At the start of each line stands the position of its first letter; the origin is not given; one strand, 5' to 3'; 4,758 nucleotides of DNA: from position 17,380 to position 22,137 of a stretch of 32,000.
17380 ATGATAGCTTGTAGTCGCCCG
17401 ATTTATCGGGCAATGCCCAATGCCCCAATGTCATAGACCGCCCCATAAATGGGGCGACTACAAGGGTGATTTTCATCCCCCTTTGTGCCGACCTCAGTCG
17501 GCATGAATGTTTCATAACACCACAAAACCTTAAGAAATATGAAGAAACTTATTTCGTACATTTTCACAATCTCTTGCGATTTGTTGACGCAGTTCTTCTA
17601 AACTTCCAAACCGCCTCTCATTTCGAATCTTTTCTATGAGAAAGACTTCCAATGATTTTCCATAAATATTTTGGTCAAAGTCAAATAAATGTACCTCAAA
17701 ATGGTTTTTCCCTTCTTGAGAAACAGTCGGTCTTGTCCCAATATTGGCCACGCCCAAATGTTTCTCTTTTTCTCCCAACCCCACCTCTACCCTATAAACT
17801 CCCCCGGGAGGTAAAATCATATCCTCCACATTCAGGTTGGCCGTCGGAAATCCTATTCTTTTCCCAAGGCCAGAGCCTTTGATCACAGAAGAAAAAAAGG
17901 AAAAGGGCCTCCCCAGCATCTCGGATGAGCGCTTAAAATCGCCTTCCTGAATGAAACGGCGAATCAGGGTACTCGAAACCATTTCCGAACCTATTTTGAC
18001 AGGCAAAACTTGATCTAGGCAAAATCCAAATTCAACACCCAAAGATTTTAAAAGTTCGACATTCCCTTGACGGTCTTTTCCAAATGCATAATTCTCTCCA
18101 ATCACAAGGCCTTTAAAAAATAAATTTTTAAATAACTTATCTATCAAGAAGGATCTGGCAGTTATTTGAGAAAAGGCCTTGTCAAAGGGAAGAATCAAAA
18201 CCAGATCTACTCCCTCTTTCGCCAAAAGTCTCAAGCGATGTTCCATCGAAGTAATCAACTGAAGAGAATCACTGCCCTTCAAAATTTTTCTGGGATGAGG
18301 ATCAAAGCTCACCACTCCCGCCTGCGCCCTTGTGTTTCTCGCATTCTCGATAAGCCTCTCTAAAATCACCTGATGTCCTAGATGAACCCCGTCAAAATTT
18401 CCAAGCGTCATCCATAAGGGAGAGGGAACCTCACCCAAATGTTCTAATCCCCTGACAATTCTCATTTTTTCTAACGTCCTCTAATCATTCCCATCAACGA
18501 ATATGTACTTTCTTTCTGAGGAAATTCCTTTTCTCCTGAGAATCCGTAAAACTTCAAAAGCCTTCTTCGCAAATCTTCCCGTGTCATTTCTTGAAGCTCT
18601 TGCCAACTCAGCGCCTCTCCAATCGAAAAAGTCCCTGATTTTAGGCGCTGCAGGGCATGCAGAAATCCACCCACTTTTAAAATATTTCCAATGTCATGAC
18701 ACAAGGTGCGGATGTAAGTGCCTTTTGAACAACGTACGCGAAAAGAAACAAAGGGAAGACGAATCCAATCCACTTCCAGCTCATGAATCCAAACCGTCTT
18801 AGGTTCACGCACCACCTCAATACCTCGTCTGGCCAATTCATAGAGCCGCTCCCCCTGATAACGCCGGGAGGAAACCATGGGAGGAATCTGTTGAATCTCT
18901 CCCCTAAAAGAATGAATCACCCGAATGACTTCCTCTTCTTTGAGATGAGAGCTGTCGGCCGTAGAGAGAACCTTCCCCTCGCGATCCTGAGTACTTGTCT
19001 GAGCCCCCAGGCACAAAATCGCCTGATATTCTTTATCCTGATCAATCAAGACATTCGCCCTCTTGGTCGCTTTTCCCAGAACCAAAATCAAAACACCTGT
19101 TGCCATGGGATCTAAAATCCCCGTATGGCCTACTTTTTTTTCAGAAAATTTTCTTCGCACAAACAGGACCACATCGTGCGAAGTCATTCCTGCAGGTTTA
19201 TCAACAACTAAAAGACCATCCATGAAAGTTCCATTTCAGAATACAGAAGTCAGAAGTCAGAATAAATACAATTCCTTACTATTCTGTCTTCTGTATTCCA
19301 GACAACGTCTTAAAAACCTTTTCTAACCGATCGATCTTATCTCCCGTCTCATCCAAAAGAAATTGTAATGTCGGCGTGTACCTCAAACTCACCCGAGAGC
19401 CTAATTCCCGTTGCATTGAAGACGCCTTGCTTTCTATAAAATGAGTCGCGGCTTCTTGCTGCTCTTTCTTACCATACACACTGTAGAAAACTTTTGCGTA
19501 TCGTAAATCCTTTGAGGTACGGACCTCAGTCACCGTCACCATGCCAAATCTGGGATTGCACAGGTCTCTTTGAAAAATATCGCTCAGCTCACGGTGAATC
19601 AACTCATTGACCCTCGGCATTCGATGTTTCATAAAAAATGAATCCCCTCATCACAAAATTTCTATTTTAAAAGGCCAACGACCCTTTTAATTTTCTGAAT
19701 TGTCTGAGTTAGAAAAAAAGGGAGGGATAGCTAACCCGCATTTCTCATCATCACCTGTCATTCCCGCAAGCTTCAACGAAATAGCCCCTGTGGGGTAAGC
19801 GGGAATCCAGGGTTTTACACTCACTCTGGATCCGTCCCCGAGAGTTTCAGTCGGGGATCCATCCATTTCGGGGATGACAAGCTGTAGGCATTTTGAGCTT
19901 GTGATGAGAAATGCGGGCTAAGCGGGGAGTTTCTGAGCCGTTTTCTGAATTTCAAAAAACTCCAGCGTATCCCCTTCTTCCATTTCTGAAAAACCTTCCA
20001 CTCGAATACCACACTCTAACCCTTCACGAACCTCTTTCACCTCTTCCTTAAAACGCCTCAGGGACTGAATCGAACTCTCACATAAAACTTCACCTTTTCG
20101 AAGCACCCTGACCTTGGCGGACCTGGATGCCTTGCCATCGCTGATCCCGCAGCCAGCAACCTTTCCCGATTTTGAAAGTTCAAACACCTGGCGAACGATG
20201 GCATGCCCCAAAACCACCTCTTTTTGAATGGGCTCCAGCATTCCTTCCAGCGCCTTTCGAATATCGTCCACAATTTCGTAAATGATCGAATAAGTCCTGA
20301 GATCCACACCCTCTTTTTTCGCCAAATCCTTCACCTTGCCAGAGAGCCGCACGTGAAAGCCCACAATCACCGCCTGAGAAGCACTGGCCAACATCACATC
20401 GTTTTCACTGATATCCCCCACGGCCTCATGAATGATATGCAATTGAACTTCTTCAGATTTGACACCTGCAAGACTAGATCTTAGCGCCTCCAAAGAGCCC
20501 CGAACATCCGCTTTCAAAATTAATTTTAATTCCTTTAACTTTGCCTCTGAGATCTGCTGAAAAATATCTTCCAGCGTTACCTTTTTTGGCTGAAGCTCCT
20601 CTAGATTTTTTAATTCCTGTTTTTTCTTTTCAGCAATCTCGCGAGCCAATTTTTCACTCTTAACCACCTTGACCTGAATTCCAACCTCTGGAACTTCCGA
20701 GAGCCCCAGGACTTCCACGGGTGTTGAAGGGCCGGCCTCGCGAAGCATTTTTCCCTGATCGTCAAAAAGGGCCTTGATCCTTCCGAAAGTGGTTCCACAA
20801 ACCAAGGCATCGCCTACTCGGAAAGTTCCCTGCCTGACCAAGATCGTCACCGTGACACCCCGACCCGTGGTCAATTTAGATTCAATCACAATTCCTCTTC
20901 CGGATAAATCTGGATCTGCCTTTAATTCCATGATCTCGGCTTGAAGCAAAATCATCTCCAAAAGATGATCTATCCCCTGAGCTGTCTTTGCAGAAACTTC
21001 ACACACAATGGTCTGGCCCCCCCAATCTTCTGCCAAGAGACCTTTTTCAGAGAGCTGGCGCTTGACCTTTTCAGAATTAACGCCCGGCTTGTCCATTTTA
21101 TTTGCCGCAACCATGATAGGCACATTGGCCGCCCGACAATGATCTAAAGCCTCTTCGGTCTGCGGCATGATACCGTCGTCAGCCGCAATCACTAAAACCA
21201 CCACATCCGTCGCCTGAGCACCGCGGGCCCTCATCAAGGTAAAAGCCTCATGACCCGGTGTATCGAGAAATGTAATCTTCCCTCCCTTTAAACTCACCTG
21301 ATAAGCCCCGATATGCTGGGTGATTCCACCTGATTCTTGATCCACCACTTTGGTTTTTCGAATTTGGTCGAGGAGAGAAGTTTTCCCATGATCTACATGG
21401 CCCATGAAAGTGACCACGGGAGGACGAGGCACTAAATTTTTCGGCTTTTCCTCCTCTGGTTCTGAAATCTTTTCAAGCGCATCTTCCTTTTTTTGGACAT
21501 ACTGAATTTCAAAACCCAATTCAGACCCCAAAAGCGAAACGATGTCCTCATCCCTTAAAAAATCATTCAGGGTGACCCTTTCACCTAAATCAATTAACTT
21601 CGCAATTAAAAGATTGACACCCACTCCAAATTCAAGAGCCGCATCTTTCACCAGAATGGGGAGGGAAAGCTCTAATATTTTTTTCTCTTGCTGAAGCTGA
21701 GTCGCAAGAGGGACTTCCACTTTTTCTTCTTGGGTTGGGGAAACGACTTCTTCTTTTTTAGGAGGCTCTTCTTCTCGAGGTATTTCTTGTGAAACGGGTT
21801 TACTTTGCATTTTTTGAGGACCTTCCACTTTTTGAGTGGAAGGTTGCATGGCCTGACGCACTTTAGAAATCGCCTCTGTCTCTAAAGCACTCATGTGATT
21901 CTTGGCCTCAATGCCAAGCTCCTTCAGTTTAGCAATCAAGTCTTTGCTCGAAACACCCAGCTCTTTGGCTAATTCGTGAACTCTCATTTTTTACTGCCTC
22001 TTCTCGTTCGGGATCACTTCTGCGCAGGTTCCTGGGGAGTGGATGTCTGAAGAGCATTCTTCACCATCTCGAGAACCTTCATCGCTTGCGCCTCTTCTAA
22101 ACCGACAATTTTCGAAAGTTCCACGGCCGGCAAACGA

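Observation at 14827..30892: Family of locus-specific, heptamer-periodic hairpins that fill whole intercistronic spacers and run via a U-tract into the next start codon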

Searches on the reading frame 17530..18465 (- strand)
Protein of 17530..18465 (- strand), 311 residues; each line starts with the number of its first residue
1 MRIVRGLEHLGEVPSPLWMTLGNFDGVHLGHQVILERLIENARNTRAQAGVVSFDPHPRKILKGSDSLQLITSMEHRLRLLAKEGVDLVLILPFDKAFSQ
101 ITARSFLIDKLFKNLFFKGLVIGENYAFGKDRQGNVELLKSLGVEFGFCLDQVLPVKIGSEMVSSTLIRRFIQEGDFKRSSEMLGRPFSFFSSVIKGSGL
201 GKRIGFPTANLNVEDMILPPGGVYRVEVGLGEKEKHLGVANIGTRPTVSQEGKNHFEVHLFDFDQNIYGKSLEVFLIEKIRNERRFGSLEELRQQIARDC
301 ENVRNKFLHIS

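Call 13: search_protein_families(library=ncbifam, proteins=[window:17530-18465:-], max_evalue=0.00001)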
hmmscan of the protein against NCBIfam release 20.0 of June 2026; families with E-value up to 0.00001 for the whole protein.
window:17530-18465:- (311 aa): 9 families
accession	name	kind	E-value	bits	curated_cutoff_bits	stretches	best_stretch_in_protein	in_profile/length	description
NF004160.0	PRK05627.1-3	equivalog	1.8e-88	296.4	295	1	3-305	3-317/325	bifunctional riboflavin kinase/FAD synthetase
NF004163.0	PRK05627.1-6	equivalog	6.4e-87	291.6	315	1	1-307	1-307/313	bifunctional riboflavin kinase/FAD synthetase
NF004159.0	PRK05627.1-2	equivalog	1.3e-82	277.5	306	1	1-308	2-308/326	bifunctional riboflavin kinase/FAD synthetase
NF004162.0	PRK05627.1-5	equivalog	3.1e-80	269.8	241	1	19-307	17-299/304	bifunctional riboflavin kinase/FAD synthetase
TIGR00083.1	ribF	equivalog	6.4e-78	262.1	184.35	1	19-304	2-286/290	riboflavin biosynthesis protein RibF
NF004161.0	PRK05627.1-4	equivalog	3.9e-66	223.3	461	1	16-307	19-311/324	bifunctional riboflavin kinase/FAD synthetase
NF004158.0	PRK05627.1-1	equivalog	2.3e-54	184.8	396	1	18-304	19-301/304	bifunctional riboflavin kinase/FAD synthetase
NF005518.0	PRK07143.1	equivalog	5.1e-25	88.5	232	1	19-281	19-252/281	hypothetical protein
NF045965.1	RibF_rel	equivalog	3.5e-22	79.1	200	1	19-283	16-255/279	FAD synthase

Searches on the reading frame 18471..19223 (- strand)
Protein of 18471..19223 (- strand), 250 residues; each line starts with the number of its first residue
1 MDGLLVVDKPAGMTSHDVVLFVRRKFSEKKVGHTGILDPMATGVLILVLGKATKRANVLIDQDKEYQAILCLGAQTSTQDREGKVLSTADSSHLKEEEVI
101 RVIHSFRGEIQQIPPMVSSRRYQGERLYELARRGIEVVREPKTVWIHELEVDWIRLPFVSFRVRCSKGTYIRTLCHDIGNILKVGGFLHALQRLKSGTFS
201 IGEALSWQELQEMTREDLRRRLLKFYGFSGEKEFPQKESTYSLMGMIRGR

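Call 13: search_protein_families(library=ncbifam, proteins=[window:18471-19223:-], max_evalue=0.00001)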
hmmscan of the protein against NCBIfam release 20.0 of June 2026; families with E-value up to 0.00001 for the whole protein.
window:18471-19223:- (250 aa): 3 families
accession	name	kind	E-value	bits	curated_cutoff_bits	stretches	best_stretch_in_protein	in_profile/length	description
TIGR00431.1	TruB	equivalog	1.3e-68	230.9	151.45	1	1-210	1-210/210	tRNA pseudouridine(55) synthase TruB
NF003280.0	PRK04270.1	equivalog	3e-40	138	242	1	3-214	32-208/323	RNA-guided pseudouridylation complex pseudouridine synthase subunit Cbf5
TIGR00425.1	CBF5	equivalog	1.3e-34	119.8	238.15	1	3-210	35-207/322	RNA-guided pseudouridylation complex pseudouridine synthase subunit Cbf5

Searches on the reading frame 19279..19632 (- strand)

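Call 13: search_protein_families(library=ncbifam, proteins=[window:19279-19632:-], max_evalue=0.00001)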
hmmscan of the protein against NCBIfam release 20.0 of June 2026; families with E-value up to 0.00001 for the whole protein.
window:19279-19632:- (117 aa): 7 families
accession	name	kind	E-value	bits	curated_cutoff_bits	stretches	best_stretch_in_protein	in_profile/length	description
TIGR00082.1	rbfA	equivalog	9.2e-24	84.2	51.15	1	3-110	5-112/115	30S ribosome-binding factor RbfA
NF010388.0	PRK13815.1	equivalog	1.8e-22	79.6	167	1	1-112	1-112/122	ribosome-binding factor A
NF001802.0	PRK00521.2-5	equivalog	2.1e-19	69.7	142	1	3-109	17-125/144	30S ribosome-binding factor RbfA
NF010391.0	PRK13818.1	equivalog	6.2e-17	62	206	1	1-105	1-109/121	ribosome-binding factor A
NF010390.0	PRK13817.1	equivalog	1.3e-14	54.7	236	1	1-104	1-103/119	ribosome-binding factor A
NF010389.0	PRK13816.1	equivalog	5.1e-13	49.1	196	1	1-102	1-110/131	ribosome-binding factor A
NF001806.0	PRK00521.3-4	equivalog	2e-06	28.2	136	1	24-111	25-113/118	30S ribosome-binding factor RbfA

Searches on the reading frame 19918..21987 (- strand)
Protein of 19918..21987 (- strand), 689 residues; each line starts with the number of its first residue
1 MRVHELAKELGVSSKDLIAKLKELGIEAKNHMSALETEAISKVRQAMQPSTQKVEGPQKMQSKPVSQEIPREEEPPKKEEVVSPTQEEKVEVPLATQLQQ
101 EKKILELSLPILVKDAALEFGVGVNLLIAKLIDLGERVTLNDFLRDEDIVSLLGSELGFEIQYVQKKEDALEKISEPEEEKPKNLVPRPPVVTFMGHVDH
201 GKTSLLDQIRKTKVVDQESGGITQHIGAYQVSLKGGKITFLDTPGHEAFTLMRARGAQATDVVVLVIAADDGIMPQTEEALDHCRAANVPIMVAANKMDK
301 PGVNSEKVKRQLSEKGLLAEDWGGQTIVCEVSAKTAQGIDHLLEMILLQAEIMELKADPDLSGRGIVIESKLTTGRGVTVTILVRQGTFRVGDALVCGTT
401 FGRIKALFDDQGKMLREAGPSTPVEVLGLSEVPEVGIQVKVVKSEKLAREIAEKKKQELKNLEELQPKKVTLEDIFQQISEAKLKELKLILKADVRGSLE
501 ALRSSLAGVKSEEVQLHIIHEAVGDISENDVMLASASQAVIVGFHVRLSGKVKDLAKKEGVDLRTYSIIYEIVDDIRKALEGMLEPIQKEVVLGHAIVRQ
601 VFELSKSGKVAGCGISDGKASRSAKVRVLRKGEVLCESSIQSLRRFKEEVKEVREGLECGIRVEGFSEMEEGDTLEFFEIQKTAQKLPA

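Call 13: search_protein_families(library=ncbifam, proteins=[window:19918-21987:-], max_evalue=0.00001)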
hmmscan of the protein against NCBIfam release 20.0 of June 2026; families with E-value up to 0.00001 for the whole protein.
window:19918-21987:- (689 aa): 42 families (the best 25 are shown)
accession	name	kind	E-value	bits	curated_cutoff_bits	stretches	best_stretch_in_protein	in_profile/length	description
TIGR00487.1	IF-2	equivalog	7.8e-227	754.7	424.4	1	105-684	6-583/587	translation initiation factor IF-2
NF003078.0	PRK04004.1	equivalog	5.3e-60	203.6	468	2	188-300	10-140/598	translation initiation factor IF-2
TIGR00491.2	aIF-2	equivalog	1e-51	176.1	554.75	2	188-307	3-141/591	translation initiation factor IF-2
NF011418.0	PRK14845.1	equivalog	1.5e-44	152.1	756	2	203-305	475-596/1049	translation initiation factor IF-2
TIGR00231.1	small_GTP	domain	4.5e-34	117.6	42.5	1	190-346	4-162/164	GTP-binding protein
TIGR00475.1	selB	equivalog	6.1e-26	91.2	242.25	1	192-398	3-212/581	selenocysteine-specific translation elongation factor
TIGR01393.1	lepA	equivalog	3e-18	65.5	533.9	1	195-468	9-290/595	translation elongation factor 4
NF009381.0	PRK12740.1-5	subfamily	4.6e-15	55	583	1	193-315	37-153/692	elongation factor G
NF012153.1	tet_protect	equivalog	6.5e-15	54.4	775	1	191-314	26-143/614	tetracycline resistance ribosomal protection protein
TIGR03680.1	eif2g_arch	equivalog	1.6e-13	50.6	514.5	1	237-360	82-204/407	translation initiation factor IF-2 subunit gamma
TIGR03594.1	GTPase_EngA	equivalog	1.7e-13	50.4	306.7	1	170-352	156-348/432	ribosome biogenesis GTPase Der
TIGR01394.1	TypA_BipA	equivalog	1.7e-13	49.7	757.3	1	193-312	5-140/594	translational GTPase TypA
TIGR00484.1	EF-G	equivalog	1.7e-13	49.6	659.4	1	216-315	54-154/691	elongation factor G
NF001964.0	PRK00741.1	equivalog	4e-13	48.6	473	1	222-304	67-149/529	peptide chain release factor 3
NF009373.0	PRK12736.1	subfamily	1.3e-12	47.2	452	1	193-395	16-243/394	elongation factor Tu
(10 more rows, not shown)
